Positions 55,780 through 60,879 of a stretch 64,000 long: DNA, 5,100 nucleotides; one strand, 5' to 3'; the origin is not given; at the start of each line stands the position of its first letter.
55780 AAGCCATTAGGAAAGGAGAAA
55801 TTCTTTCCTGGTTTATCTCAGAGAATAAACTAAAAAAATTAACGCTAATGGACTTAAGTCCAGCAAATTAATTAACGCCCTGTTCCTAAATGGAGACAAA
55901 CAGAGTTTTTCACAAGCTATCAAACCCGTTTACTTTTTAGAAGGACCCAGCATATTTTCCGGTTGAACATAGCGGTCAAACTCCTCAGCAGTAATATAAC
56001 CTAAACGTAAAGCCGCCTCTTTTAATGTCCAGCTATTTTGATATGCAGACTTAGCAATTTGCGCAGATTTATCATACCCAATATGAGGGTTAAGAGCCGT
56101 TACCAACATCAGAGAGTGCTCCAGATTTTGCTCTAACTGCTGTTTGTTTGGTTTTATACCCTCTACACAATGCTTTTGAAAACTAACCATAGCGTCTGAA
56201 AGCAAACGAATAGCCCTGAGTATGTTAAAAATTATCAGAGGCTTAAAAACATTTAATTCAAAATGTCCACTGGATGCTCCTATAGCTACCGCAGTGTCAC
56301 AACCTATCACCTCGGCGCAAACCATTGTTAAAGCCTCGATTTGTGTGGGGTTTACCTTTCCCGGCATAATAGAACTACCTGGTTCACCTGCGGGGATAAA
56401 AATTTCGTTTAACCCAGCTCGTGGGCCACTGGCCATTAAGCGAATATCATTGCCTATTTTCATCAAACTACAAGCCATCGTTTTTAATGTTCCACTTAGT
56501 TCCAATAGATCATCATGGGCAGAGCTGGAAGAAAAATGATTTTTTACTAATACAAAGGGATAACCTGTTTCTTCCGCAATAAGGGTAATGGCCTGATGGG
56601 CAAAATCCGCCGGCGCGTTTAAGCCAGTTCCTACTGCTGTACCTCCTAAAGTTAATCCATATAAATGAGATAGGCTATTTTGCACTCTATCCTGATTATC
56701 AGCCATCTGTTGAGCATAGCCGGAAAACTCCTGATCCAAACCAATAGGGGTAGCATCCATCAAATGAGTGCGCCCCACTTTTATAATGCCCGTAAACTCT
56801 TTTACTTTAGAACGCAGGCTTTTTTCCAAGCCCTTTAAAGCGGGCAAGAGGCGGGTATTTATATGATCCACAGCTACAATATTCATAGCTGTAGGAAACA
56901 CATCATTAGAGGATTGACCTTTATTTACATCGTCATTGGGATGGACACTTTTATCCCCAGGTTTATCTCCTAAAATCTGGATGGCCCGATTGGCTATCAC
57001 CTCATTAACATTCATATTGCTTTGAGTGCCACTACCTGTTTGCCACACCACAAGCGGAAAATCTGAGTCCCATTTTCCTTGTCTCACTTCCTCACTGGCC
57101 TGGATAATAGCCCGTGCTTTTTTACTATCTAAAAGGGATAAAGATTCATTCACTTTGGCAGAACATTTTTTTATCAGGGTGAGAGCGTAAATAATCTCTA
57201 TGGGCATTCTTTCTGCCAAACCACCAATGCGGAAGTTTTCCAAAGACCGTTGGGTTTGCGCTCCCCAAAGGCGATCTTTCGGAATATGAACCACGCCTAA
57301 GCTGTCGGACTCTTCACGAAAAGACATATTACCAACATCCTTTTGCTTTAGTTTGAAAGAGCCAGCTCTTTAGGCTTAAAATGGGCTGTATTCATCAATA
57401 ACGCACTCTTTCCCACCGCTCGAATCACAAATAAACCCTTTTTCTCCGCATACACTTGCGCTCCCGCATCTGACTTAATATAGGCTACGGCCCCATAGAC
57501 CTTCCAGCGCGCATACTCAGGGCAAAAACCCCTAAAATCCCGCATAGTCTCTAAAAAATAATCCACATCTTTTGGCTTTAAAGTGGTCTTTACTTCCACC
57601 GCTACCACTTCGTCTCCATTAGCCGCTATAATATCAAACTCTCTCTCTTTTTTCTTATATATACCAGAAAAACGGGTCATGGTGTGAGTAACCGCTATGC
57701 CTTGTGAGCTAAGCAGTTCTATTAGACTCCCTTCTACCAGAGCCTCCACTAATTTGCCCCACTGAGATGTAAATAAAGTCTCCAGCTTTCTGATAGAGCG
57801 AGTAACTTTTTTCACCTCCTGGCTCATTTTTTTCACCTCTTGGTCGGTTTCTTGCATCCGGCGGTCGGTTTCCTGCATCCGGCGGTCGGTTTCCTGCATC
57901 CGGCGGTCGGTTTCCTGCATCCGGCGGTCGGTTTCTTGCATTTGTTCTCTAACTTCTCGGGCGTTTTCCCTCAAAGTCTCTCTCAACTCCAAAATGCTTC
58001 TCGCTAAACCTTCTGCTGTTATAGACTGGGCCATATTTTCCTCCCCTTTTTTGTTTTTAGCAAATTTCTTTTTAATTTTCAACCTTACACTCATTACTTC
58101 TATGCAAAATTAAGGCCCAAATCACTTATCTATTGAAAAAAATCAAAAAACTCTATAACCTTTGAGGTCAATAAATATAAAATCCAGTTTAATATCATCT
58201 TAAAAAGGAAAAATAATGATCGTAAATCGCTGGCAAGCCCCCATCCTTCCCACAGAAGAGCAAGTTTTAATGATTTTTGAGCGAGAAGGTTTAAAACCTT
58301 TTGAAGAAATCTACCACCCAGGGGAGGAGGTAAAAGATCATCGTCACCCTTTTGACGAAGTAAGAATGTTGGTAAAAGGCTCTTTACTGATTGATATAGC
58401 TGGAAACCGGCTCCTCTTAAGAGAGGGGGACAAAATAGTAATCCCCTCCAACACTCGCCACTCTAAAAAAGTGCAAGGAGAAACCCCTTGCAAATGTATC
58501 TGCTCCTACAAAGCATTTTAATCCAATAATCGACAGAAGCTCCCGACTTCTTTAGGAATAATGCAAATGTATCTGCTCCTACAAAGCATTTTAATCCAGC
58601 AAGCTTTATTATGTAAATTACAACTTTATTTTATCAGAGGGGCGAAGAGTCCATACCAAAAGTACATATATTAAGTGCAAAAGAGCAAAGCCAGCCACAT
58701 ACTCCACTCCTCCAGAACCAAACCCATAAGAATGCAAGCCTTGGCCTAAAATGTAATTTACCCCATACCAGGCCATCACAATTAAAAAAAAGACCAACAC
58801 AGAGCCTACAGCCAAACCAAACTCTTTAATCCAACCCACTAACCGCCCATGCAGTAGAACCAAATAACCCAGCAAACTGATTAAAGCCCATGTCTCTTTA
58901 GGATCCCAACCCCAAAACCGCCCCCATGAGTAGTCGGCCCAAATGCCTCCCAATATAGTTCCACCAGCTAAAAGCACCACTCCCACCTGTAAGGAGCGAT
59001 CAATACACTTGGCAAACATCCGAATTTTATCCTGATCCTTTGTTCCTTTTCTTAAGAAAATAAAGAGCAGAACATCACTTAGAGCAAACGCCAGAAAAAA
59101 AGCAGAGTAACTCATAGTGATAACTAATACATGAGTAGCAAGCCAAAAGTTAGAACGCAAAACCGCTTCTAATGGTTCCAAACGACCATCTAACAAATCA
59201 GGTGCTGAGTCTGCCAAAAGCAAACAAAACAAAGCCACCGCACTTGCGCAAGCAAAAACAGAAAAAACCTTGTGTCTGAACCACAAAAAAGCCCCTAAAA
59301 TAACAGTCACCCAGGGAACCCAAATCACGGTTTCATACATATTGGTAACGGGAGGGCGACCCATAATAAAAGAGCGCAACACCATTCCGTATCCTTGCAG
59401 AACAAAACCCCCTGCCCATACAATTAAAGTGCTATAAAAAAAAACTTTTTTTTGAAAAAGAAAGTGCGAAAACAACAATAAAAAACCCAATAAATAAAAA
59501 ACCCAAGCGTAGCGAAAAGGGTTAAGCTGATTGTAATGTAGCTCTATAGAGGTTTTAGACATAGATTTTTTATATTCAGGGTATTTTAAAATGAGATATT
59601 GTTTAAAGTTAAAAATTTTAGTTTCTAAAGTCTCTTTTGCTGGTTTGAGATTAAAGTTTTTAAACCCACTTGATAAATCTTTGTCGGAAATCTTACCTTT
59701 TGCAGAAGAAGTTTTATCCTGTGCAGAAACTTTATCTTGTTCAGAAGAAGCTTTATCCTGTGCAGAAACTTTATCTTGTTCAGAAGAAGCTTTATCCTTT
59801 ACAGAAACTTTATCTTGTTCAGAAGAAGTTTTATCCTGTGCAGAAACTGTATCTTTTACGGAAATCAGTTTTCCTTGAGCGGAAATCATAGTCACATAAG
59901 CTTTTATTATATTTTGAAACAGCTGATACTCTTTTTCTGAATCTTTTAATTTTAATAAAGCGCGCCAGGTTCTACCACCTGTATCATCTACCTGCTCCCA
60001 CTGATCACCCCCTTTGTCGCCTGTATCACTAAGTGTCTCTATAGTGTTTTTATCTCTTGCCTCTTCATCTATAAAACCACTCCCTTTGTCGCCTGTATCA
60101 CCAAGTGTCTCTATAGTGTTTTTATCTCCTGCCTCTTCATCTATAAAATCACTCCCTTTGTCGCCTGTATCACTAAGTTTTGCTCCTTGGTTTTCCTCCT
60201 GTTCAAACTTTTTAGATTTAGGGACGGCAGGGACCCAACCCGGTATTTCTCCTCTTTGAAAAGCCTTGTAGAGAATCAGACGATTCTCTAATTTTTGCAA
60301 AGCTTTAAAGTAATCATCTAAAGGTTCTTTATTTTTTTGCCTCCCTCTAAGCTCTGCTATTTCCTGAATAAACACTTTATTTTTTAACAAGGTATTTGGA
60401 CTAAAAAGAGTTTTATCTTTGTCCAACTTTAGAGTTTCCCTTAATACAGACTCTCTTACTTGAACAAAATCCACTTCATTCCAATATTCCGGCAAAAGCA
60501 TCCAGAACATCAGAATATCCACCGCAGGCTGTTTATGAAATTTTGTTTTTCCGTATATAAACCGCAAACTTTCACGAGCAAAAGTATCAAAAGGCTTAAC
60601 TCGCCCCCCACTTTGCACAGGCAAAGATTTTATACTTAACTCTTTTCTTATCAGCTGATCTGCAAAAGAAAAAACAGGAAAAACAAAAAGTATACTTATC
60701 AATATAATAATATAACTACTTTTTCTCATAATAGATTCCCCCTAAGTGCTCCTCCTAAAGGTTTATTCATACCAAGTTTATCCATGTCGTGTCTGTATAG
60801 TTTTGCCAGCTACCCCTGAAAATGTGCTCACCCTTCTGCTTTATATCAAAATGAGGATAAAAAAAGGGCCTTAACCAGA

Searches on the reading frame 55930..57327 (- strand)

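Call 8: search_protein_families(library=pfam, proteins=[window:55930-57327:-], max_evalue=0.01)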
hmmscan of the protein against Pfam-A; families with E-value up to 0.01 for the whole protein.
window:55930-57327:- (465 aa): 2 families
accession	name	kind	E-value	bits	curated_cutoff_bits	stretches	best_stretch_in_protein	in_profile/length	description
PF00206.25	Lyase_1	-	1.7e-101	340.2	27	1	13-342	3-312/312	Lyase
PF10415.14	FumaraseC_C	-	1.1e-23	83.8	32.5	1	408-460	1-53/54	Fumarase C C-terminus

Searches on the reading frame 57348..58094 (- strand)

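Call 56: search_protein_families(library=pfam, proteins=[window:57348-58094:-], max_evalue=0.001)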
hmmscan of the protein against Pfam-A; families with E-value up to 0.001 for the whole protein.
window:57348-58094:- (248 aa): 8 families
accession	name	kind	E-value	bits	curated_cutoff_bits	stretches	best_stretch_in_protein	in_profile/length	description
PF06009.19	Laminin_II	-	1.4e-05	25.6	33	1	42-107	2-67/138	Laminin Domain II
PF01870.24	Hjc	-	0.00014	22.2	21.1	1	121-173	3-51/93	Archaeal holliday junction resolvase (hjc)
PF03008.20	DUF234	-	0.00027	21.7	22.5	1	93-170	13-89/100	Archaea bacterial proteins of unknown function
PF06103.16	DUF948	-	0.00029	21.4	37.2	1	41-105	24-88/89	Bacterial protein of unknown function (DUF948)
PF00015.26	MCPsignal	-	0.00031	21.1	34.6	1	36-106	79-149/172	Methyl-accepting chemotaxis protein (MCP) signalling domain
PF07851.19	TMEM120A-B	-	0.00038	20.3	29.8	1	32-119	12-100/324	TMEM120A/B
PF06818.20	Fez1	-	0.00076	20.5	34.4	1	40-110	35-105/199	Fez1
PF04108.17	ATG17_like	-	0.00083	19.4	43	1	33-105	113-193/355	Autophagy protein ATG17-like domain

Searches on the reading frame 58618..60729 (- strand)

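Call 8: search_protein_families(library=pfam, proteins=[window:58618-60729:-], max_evalue=0.01)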
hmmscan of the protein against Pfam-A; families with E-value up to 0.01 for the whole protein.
window:58618-60729:- (703 aa): 1 family
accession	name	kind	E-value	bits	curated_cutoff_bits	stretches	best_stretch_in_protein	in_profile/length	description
PF01578.25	Cytochrom_C_asm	-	2.4e-26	93.1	29.9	1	462-661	2-208/212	Cytochrome C assembly protein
